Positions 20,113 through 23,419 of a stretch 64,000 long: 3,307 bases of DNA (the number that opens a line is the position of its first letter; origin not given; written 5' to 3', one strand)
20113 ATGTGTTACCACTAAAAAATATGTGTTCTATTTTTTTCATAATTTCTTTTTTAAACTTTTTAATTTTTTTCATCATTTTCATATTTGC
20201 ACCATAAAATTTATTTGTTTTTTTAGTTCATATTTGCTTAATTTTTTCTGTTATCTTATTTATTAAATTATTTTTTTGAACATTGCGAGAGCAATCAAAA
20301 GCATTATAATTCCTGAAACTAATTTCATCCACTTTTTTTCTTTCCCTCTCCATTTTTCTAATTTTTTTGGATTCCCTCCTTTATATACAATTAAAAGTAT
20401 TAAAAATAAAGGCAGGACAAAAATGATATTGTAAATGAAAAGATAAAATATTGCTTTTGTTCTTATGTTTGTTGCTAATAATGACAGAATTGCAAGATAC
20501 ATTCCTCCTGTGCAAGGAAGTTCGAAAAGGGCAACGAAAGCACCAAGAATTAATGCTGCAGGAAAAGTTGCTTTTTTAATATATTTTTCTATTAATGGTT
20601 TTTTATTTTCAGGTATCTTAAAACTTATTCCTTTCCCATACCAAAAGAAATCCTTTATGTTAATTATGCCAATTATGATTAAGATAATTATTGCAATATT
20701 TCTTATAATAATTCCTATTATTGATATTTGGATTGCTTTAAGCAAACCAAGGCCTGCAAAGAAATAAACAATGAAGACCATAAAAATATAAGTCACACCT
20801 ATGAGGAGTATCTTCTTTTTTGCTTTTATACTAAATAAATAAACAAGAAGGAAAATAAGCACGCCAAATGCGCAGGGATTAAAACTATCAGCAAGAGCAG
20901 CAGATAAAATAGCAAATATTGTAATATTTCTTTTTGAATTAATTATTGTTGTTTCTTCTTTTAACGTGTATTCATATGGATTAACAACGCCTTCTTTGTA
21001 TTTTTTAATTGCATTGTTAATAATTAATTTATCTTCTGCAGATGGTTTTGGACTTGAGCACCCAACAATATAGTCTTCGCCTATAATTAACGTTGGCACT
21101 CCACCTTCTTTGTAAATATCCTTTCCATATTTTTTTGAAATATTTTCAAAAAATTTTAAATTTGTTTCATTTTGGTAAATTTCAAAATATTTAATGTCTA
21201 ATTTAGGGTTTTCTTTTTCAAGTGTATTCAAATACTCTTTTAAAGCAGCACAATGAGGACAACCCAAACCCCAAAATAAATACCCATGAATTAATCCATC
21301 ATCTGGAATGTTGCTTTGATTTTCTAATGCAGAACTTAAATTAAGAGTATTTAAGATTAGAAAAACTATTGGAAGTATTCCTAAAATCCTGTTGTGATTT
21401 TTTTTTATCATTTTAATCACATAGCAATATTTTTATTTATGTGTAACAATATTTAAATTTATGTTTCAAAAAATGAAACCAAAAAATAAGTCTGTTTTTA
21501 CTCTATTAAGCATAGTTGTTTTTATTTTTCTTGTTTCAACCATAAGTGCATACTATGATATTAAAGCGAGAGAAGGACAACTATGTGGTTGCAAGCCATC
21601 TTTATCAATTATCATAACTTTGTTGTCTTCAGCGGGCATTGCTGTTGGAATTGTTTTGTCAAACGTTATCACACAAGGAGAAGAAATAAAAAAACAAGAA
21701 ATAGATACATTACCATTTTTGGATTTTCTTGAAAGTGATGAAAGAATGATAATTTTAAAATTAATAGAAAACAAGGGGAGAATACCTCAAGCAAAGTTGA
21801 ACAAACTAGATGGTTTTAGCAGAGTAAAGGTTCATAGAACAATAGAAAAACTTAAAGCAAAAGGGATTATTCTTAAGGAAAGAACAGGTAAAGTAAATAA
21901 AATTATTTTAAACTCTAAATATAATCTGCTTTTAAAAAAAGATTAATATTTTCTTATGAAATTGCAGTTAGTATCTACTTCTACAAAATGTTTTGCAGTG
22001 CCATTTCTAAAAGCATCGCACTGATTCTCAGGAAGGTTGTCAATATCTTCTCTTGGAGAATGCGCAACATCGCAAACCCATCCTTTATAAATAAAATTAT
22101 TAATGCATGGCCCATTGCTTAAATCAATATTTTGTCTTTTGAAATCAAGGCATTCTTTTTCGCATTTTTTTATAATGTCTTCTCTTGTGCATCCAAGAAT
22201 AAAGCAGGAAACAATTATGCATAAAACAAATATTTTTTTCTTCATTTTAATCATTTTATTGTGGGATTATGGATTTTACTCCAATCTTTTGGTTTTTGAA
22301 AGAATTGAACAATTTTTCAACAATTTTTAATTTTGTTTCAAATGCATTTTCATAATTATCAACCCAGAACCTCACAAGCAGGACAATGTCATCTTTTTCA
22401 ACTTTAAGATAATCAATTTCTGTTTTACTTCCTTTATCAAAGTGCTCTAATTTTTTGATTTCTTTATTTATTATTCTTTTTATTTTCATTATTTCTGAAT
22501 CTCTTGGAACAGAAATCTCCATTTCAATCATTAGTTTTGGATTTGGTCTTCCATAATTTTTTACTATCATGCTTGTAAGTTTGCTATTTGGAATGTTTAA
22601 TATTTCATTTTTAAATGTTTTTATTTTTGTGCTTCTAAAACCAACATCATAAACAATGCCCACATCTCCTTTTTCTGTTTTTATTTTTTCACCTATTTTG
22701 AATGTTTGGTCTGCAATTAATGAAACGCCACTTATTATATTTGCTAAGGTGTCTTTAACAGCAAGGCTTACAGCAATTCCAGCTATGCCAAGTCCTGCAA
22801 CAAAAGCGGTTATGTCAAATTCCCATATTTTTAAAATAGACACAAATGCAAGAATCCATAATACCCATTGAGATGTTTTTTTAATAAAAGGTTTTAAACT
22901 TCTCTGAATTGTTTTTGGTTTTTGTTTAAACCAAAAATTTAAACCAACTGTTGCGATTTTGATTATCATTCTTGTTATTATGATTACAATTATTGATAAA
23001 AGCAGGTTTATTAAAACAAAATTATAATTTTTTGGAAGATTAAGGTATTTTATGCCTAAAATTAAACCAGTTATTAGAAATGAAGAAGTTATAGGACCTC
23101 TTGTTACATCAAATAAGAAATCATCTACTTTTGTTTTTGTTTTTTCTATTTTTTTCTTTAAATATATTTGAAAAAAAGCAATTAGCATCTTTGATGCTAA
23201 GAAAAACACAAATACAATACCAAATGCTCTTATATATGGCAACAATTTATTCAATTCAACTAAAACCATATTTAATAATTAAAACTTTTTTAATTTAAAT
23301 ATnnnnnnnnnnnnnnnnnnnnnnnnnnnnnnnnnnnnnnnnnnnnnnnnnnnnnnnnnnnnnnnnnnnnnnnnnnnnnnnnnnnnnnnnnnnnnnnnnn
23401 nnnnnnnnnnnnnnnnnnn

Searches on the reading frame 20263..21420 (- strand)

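Call 7: search_protein_families(library=pfam, max_evalue=0.01, proteins=[window:20263-21420:-])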
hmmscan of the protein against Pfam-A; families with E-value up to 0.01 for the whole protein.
window:20263-21420:- (385 aa): 2 families
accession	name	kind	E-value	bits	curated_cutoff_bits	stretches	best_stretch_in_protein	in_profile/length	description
PF11139.14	SfLAP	-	6.1e-07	29.5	35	1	171-379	1-202/213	Sap, sulfolipid-1-addressing protein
PF00462.30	Glutaredoxin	-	0.0056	17.3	22.9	0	52-118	7-60/60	Glutaredoxin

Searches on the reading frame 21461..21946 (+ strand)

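Call 7: search_protein_families(library=pfam, max_evalue=0.01, proteins=[window:21461-21946:+])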
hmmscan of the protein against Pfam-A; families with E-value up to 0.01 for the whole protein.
window:21461-21946:+ (161 aa): 3 families
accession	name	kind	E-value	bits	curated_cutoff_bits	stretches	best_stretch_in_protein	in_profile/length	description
PF24034.1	DUF7343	-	3.8e-09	36.7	27.6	1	91-150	2-61/62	Domain of unknown function (DUF7343)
PF08279.18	HTH_11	-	0.0025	18.1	25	1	97-141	5-49/55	HTH domain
PF22381.2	Staph_reg_Sar_Rot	-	0.0089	16.5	27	0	94-142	16-63/85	Transcriptional regulator SarA/Rot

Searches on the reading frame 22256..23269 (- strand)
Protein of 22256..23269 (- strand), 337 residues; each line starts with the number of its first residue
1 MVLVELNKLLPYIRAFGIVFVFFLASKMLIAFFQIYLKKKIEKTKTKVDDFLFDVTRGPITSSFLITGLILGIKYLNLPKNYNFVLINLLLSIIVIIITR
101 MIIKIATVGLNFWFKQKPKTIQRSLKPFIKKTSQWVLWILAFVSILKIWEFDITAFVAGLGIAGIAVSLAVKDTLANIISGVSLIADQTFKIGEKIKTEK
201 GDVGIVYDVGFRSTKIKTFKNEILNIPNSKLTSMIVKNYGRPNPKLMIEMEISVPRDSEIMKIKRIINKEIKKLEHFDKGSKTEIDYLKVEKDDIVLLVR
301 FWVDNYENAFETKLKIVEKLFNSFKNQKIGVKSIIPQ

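Call 7: search_protein_families(library=pfam, max_evalue=0.01, proteins=[window:22256-23269:-])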
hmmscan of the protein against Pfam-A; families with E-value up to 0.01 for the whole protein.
window:22256-23269:- (337 aa): 3 families
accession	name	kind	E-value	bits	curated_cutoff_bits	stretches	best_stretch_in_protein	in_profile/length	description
PF00924.24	MS_channel_2nd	-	2e-16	60.3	20.2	1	173-240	1-67/68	Mechanosensitive ion channel, beta-domain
PF21088.3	MS_channel_1st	-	3.9e-06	27.2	23.1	1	136-172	6-42/42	Mechanosensitive ion channel, transmembrane helices 2/3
PF21082.3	MS_channel_3rd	-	0.0058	17.5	21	0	248-329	1-86/88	Mechanosensitive ion channel MscS, C-terminal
